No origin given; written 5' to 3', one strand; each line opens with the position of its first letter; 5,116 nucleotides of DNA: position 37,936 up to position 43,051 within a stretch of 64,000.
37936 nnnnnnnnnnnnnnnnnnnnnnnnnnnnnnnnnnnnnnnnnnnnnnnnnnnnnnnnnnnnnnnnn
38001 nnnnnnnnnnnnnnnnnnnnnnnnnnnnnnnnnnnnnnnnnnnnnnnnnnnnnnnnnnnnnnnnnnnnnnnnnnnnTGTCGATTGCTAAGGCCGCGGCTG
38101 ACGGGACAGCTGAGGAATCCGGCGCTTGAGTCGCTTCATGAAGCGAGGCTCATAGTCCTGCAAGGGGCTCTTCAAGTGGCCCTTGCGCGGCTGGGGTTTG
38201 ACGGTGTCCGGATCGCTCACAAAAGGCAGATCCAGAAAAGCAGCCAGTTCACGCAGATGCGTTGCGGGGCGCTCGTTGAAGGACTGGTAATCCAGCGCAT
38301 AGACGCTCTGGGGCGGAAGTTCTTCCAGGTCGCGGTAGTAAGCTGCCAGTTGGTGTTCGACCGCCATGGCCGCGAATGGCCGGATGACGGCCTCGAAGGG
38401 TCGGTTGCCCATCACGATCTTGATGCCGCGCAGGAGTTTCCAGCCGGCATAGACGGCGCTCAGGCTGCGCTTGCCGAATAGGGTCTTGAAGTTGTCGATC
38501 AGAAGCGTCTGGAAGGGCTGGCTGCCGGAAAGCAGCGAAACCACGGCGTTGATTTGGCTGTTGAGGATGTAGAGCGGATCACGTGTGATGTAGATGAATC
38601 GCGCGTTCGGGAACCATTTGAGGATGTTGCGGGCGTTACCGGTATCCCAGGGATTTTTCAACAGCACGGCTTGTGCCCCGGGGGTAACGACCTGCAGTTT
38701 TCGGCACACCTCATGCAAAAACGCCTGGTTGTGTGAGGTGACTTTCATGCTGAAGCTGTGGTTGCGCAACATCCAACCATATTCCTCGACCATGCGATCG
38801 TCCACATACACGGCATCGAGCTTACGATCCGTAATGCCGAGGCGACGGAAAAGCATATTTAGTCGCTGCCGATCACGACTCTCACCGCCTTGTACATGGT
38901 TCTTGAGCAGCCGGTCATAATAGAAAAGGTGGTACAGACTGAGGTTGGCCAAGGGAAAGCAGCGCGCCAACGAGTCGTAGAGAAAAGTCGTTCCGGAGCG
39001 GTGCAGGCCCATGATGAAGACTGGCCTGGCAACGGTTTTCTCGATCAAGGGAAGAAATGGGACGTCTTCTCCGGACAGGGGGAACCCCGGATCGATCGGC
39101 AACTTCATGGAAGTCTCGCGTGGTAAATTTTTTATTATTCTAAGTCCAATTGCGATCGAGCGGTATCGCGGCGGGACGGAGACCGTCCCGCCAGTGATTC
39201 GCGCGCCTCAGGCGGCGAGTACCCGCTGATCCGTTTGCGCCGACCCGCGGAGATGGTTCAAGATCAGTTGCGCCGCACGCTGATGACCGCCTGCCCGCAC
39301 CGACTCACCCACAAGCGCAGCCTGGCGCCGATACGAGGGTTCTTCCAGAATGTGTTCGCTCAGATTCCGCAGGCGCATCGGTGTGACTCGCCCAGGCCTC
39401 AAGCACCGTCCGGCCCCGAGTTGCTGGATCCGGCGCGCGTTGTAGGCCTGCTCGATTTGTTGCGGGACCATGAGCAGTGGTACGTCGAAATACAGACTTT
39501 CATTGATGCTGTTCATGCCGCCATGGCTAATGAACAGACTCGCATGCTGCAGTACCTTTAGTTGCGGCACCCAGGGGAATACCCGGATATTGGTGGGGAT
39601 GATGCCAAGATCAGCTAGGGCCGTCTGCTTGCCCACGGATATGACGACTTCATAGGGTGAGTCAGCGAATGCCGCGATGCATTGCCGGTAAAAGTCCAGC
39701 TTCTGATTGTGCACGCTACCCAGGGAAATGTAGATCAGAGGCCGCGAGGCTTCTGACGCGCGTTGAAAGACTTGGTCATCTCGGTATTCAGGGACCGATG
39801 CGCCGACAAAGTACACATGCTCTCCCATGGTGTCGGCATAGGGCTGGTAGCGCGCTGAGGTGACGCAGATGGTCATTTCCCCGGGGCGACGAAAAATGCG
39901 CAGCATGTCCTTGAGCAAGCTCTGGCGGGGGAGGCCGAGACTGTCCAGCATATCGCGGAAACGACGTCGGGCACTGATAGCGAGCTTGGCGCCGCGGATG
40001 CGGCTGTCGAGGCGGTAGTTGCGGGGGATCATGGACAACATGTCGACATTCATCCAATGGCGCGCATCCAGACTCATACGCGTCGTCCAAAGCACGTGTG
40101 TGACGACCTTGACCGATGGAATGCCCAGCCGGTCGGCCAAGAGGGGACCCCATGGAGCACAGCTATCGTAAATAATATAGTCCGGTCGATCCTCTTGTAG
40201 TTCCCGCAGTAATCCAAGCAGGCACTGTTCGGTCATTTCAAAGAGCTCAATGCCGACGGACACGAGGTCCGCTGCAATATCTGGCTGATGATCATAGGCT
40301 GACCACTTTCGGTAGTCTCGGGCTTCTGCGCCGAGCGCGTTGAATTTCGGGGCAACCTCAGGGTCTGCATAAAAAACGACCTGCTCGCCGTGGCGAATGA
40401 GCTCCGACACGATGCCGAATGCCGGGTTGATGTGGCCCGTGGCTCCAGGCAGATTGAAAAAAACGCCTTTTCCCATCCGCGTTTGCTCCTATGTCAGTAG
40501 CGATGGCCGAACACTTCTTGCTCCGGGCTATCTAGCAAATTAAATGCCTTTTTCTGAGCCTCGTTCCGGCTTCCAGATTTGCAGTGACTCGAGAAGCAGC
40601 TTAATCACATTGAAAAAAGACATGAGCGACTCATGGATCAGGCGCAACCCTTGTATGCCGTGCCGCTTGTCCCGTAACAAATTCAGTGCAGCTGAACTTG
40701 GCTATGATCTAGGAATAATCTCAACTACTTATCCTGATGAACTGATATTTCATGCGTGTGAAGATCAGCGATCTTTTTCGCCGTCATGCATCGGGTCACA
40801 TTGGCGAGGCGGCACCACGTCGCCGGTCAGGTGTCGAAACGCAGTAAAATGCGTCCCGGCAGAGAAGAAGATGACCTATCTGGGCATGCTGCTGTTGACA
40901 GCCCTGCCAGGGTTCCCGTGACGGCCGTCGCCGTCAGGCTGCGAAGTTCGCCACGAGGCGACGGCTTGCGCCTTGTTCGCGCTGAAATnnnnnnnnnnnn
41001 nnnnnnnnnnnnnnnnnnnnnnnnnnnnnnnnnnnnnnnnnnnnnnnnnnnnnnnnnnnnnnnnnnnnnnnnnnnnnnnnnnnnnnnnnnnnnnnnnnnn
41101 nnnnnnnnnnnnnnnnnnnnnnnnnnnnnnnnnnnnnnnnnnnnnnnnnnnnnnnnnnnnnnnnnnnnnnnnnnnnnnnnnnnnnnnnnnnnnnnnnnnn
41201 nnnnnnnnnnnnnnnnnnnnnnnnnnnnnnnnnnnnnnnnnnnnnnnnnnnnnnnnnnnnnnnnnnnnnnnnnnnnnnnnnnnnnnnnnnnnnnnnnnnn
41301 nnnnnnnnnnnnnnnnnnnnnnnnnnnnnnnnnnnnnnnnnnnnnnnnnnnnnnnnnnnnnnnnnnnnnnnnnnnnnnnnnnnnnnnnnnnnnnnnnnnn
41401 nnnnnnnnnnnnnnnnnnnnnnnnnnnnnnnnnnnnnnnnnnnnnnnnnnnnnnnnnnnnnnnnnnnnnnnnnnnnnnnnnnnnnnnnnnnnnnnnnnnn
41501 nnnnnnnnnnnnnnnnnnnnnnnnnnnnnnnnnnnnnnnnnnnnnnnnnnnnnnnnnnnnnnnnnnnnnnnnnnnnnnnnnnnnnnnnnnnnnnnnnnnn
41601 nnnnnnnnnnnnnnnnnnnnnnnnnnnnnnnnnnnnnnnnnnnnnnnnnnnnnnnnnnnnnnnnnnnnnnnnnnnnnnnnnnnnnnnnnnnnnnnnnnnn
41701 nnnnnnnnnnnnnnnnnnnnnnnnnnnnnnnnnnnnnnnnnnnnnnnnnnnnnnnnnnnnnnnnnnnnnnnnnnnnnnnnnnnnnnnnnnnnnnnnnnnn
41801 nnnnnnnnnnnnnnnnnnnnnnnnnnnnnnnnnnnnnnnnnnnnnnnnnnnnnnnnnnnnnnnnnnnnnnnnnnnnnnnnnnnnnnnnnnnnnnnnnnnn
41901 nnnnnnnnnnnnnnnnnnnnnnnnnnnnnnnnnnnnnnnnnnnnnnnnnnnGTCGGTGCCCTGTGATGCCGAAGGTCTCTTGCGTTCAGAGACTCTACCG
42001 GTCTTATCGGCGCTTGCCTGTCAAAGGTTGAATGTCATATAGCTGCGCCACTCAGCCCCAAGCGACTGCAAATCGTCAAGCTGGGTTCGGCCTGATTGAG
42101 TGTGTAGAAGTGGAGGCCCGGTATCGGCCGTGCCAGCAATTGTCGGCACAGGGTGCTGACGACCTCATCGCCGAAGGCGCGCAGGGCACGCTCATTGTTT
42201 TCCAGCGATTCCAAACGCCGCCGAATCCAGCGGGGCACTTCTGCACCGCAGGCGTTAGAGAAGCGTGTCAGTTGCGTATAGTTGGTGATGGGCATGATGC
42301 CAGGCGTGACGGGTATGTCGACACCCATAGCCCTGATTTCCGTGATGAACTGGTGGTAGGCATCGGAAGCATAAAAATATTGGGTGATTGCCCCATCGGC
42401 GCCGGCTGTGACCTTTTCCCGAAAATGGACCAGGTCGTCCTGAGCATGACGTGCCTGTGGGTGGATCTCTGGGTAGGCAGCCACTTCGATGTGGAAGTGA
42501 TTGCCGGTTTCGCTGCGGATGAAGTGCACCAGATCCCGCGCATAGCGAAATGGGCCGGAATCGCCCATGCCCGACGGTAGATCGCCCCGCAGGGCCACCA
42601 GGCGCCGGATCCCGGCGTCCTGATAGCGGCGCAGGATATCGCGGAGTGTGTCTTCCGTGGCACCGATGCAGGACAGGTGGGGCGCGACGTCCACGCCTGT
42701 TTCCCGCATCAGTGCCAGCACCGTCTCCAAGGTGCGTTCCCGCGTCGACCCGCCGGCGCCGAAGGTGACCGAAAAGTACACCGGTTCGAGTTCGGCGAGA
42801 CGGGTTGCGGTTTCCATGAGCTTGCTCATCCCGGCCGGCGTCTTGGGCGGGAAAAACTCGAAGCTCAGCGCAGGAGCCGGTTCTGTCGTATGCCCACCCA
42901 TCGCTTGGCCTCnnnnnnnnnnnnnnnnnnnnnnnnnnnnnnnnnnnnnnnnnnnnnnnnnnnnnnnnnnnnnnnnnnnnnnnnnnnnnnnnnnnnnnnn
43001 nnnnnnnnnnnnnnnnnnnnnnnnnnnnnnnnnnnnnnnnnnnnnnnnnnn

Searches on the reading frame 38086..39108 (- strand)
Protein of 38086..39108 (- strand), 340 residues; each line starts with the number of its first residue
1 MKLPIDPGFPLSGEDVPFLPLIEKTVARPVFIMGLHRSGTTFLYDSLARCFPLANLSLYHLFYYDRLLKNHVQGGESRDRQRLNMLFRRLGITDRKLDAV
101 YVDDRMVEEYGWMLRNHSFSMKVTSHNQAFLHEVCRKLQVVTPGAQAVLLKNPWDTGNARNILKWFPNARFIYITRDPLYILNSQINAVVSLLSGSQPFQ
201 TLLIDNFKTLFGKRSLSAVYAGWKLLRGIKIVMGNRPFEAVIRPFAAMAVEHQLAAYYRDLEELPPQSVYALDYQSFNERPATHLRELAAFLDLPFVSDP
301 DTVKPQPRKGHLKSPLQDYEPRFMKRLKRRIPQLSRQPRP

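Call 30: search_protein_families(library=pfam, proteins=[window:38086-39108:-])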
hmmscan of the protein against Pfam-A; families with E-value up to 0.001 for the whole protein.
window:38086-39108:- (340 aa): 2 families
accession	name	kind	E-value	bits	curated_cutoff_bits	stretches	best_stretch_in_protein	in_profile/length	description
PF13469.12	Sulfotransfer_3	-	1.8e-22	81.1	27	1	29-187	1-143/216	Sulfotransferase family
PF00685.33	Sulfotransfer_1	-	8.4e-06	25.8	22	0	165-297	87-184/255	Sulfotransferase domain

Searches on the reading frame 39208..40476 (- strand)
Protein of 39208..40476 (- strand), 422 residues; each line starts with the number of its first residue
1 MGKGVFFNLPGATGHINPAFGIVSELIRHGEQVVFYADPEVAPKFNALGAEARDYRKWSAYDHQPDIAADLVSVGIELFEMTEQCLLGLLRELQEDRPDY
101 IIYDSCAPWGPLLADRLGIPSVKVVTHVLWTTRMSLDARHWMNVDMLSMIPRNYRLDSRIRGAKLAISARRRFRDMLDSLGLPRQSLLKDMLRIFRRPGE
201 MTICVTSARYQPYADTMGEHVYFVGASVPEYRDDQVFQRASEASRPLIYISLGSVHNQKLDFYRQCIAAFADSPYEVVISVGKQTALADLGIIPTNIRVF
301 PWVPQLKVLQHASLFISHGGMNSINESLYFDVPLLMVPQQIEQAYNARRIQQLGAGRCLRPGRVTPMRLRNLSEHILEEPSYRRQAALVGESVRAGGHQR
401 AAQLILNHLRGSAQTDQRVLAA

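Call 30: search_protein_families(library=pfam, proteins=[window:39208-40476:-])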
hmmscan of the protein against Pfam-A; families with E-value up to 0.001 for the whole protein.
window:39208-40476:- (422 aa): 4 families
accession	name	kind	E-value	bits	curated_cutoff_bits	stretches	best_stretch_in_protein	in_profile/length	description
PF00201.24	UDPGT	-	2.6e-20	73.1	19.5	1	243-386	273-415/499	UDP-glucoronosyl and UDP-glucosyl transferase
PF06722.18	EryCIII-like_C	-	4.5e-20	72.6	31.7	1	268-391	5-127/145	Erythromycin biosynthesis protein CIII-like, C-terminal domain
PF04101.22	Glyco_tran_28_C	-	2.2e-14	54.3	22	1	273-383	28-147/166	Glycosyltransferase family 28 C-terminal domain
PF13528.12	Glyco_trans_1_3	-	0.00018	21.2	25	1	309-360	252-305/322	Glycosyl transferase family 1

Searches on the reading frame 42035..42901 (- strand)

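Call 30: search_protein_families(library=pfam, proteins=[window:42035-42901:-])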
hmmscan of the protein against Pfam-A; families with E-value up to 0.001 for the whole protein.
window:42035-42901:- (288 aa): 1 family
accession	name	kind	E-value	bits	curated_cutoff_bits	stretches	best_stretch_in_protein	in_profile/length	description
PF02219.23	MTHFR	-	1.4e-91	307.3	24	1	9-282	10-287/287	Methylenetetrahydrofolate reductase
